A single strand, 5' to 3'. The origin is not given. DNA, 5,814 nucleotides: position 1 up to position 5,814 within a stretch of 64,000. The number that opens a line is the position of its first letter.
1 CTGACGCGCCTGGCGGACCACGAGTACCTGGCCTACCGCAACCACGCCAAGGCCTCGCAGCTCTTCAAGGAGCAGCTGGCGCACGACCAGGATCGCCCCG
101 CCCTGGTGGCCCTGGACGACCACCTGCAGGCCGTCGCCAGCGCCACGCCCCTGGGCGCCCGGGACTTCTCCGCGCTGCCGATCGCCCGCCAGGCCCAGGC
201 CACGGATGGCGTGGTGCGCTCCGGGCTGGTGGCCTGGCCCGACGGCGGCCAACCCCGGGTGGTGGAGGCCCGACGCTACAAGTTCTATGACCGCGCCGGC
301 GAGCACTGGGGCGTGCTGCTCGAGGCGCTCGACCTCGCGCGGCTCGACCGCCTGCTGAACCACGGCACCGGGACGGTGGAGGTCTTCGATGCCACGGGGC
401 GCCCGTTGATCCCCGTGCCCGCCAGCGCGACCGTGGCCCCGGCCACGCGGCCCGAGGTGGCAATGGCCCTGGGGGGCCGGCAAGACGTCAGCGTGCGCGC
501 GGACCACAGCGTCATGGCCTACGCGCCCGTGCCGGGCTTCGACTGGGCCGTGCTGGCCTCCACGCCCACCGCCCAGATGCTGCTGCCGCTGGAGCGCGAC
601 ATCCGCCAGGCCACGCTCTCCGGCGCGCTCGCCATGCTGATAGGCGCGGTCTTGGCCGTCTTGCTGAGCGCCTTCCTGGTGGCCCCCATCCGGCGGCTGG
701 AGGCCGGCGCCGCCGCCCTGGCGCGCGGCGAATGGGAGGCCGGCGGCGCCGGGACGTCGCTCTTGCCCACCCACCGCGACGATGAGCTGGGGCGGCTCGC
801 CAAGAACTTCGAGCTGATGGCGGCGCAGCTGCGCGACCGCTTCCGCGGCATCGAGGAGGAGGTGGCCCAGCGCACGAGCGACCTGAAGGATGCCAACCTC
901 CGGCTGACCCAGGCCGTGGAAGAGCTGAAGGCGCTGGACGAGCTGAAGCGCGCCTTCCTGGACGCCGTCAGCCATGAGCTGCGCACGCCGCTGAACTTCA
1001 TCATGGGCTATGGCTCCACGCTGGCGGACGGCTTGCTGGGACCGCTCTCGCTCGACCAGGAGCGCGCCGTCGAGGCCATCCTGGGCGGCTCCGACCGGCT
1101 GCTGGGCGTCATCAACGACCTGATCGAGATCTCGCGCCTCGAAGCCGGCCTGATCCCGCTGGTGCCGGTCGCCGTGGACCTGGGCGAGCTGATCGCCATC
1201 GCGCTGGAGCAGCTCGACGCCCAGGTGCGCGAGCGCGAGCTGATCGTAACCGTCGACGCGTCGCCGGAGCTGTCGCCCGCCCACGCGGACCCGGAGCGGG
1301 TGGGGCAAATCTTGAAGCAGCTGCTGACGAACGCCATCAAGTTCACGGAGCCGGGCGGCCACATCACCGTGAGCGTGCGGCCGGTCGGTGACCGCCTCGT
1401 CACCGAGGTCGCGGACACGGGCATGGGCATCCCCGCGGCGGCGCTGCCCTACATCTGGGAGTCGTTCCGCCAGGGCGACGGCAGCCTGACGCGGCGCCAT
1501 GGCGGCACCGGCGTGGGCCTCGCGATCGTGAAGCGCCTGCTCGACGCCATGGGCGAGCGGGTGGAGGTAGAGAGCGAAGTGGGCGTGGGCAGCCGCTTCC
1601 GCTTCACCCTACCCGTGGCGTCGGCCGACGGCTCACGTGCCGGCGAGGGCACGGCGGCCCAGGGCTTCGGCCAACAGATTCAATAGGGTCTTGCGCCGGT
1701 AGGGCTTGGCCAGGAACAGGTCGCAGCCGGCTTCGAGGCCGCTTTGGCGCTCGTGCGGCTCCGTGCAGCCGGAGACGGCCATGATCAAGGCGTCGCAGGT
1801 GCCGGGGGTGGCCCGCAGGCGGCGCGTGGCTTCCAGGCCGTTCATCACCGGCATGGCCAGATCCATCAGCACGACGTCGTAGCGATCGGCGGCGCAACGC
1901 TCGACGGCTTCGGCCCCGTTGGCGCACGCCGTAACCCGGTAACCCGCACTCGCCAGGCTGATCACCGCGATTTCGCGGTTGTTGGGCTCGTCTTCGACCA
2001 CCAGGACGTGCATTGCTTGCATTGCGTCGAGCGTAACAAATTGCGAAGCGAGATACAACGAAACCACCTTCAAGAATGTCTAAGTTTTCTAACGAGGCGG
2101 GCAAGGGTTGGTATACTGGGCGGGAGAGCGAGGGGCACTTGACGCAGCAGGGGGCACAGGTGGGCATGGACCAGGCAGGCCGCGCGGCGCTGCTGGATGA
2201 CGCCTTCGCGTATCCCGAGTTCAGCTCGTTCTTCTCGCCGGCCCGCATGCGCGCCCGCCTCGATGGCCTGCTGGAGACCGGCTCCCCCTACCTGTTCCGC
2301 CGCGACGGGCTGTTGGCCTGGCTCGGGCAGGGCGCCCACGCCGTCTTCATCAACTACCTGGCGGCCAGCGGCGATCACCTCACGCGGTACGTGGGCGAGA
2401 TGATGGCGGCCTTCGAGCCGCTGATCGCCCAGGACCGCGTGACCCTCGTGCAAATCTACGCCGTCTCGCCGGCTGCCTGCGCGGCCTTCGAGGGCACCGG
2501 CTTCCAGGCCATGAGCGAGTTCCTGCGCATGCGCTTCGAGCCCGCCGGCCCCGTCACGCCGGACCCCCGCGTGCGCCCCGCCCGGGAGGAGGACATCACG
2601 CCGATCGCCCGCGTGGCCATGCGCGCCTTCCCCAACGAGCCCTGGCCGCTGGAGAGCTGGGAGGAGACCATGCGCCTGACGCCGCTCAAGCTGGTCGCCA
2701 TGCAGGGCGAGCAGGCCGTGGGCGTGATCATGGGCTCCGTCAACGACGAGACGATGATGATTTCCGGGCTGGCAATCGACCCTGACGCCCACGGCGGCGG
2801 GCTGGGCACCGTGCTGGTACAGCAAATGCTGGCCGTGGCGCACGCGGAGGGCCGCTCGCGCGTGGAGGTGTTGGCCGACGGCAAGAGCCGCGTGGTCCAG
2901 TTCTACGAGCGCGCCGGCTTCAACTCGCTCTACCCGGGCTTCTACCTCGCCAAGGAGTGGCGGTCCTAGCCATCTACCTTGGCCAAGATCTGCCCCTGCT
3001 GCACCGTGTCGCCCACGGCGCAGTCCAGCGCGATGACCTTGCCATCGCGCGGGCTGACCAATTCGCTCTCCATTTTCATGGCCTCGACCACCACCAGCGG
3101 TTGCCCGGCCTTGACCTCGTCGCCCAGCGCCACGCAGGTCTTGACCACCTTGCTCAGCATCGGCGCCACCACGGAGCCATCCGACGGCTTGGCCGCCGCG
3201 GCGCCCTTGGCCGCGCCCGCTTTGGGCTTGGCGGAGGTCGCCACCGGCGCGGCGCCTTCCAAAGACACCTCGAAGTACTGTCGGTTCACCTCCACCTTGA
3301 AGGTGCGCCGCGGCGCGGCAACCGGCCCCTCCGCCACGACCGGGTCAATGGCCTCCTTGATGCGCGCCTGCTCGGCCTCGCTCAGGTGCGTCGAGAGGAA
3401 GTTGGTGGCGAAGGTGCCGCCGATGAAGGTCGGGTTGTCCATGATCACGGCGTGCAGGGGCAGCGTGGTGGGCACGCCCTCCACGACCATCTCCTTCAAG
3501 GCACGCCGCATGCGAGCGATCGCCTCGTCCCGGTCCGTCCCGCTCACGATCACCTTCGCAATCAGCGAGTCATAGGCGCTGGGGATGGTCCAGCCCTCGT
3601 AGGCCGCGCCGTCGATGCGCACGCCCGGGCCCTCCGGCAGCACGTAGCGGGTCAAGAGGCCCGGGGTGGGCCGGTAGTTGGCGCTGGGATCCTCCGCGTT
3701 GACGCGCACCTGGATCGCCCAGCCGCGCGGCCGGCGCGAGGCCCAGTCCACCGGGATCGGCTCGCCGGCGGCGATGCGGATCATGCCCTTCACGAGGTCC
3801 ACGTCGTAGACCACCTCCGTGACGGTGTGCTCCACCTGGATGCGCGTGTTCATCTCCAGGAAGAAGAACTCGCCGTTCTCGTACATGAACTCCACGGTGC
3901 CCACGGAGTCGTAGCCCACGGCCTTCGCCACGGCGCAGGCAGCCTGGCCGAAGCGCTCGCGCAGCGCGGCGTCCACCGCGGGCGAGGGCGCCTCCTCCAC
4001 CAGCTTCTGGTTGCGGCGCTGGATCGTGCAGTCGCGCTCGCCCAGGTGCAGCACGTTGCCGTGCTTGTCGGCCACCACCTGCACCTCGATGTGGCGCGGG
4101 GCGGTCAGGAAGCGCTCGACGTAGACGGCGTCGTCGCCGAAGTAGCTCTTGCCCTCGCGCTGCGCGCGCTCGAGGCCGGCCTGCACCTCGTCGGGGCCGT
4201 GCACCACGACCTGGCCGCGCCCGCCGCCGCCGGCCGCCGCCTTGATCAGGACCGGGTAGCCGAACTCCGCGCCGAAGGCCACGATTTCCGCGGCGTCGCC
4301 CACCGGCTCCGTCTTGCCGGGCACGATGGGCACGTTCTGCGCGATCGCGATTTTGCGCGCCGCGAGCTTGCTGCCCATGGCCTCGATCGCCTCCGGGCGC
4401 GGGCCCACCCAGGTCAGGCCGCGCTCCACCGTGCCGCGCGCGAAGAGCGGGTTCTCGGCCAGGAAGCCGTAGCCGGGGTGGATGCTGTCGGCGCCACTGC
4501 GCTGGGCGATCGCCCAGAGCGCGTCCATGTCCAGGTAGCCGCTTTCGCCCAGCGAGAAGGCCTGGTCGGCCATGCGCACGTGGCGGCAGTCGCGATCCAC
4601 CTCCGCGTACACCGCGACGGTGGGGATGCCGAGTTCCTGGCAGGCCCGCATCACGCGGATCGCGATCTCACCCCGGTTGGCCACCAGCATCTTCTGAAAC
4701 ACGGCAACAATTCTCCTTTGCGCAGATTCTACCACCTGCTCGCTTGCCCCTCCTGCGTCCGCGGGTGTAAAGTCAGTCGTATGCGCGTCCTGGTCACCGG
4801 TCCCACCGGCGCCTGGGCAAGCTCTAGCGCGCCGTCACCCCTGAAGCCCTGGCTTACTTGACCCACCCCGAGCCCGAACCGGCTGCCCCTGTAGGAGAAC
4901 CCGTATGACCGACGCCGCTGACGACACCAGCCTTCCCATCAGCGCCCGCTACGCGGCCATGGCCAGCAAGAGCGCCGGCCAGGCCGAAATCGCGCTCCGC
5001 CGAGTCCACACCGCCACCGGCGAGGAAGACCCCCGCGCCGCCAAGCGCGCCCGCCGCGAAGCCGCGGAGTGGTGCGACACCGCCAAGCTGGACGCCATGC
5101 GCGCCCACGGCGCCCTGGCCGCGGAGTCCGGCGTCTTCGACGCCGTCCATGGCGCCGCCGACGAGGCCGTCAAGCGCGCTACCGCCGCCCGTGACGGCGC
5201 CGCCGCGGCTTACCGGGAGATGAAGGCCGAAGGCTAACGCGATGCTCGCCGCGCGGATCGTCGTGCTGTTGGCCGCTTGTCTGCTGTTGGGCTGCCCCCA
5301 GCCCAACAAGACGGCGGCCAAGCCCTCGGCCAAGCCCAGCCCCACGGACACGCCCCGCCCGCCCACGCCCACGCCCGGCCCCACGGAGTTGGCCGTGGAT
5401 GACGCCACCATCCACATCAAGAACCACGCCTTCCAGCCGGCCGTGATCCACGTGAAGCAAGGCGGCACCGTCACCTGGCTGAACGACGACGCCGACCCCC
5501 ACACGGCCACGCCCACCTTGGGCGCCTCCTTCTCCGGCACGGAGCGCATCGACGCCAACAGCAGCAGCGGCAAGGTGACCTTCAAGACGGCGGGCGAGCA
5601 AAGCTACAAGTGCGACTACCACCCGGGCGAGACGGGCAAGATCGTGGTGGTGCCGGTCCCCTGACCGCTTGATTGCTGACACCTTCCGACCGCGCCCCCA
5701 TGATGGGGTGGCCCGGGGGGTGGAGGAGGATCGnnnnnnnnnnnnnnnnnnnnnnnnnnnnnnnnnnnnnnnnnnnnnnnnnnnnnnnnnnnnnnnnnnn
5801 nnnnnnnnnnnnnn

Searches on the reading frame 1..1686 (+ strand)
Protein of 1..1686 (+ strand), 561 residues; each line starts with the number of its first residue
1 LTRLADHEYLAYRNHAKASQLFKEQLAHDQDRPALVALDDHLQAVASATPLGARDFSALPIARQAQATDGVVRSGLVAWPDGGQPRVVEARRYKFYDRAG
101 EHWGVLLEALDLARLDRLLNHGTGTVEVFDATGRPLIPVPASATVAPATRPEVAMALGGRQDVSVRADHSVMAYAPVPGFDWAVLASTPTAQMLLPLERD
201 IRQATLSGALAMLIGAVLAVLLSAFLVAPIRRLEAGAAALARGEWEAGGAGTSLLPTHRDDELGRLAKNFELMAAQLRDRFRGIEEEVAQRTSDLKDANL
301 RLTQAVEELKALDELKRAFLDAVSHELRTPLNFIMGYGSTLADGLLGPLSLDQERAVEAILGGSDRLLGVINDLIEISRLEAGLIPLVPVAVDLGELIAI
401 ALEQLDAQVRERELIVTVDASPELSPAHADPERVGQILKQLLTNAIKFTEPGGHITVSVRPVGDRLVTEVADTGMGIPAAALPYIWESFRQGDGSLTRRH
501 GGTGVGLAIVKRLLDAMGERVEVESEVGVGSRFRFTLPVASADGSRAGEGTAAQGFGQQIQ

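Call 68: search_protein_families(library=pfam, proteins=[window:1-1686:+], max_evalue=0.00001)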
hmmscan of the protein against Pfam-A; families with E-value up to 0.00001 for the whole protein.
window:1-1686:+ (561 aa): 4 families
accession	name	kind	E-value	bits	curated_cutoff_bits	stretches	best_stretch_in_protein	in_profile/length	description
PF02518.31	HATPase_c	-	9.4e-28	97.3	26.4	1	430-540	2-110/111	Histidine kinase-, DNA gyrase B-, and HSP90-like ATPase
PF00512.31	HisKA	-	3.1e-17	62.8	26.9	1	316-383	2-66/66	His Kinase A (phospho-acceptor) domain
PF00672.30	HAMP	-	8.6e-10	39.2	25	1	222-279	2-53/53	HAMP domain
PF02743.24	dCache_1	-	6.4e-06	26.3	45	1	96-186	136-239/240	Cache domain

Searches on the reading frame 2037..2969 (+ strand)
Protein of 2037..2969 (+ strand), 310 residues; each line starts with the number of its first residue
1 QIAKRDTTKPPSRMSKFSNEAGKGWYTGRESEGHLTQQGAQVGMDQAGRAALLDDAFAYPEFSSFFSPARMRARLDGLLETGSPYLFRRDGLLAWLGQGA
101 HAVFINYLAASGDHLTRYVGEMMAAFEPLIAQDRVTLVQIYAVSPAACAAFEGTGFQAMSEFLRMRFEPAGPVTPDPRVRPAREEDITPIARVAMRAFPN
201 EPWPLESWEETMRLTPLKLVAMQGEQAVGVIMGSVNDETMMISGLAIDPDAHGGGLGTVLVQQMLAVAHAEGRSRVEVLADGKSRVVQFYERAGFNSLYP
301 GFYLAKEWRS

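Call 68: search_protein_families(library=pfam, proteins=[window:2037-2969:+], max_evalue=0.00001)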
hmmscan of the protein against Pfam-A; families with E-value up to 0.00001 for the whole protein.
window:2037-2969:+ (310 aa): 3 families
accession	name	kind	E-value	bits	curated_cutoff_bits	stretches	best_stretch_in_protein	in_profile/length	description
PF00583.31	Acetyltransf_1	-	6.5e-12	46.2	20.7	1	203-295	16-116/116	Acetyltransferase (GNAT) family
PF13673.13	Acetyltransf_10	-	8.2e-12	45.7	23.6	1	201-298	15-110/128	Acetyltransferase (GNAT) domain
PF13508.13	Acetyltransf_7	-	1.8e-09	38.2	27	1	219-296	6-83/84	Acetyltransferase (GNAT) domain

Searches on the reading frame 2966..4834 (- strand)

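Call 68: search_protein_families(library=pfam, proteins=[window:2966-4834:-], max_evalue=0.00001)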
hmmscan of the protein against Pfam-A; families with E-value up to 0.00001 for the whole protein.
window:2966-4834:- (622 aa): 6 families
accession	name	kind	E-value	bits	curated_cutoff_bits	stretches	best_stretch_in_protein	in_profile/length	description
PF02786.22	CPSase_L_D2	-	2.7e-67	226.8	19.8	1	158-360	4-208/211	Carbamoyl-phosphate synthase L chain, ATP binding domain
PF00289.28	Biotin_carb_N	-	5.1e-39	133.6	25.5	1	46-150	2-110/110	Biotin carboxylase, N-terminal domain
PF02785.25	Biotin_carb_C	-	1.3e-37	128.6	32.4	1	375-481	1-107/108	Biotin carboxylase C-terminal domain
PF00364.28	Biotin_lipoyl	-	1.4e-17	63.7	22.1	1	555-619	3-72/73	Biotin-requiring enzyme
PF02222.28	ATP-grasp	-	1e-10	42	27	1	178-331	16-162/179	ATP-grasp domain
PF07478.18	Dala_Dala_lig_C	-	6.9e-08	32.7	24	1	188-330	32-174/204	D-ala D-ala ligase C-terminus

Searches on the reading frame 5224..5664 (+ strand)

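Call 70: search_protein_families(library=pfam, proteins=[window:5224-5664:+], max_evalue=0.00001)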
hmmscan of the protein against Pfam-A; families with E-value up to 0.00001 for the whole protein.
window:5224-5664:+ (146 aa): 2 families
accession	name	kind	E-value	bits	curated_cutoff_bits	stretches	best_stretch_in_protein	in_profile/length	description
PF13473.12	Cupredoxin_1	-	1.6e-07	31.7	27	1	58-142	20-104/104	Cupredoxin-like domain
PF00127.26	Copper-bind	-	3.3e-06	27.9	21.2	0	63-142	7-98/99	Copper binding proteins, plastocyanin/azurin family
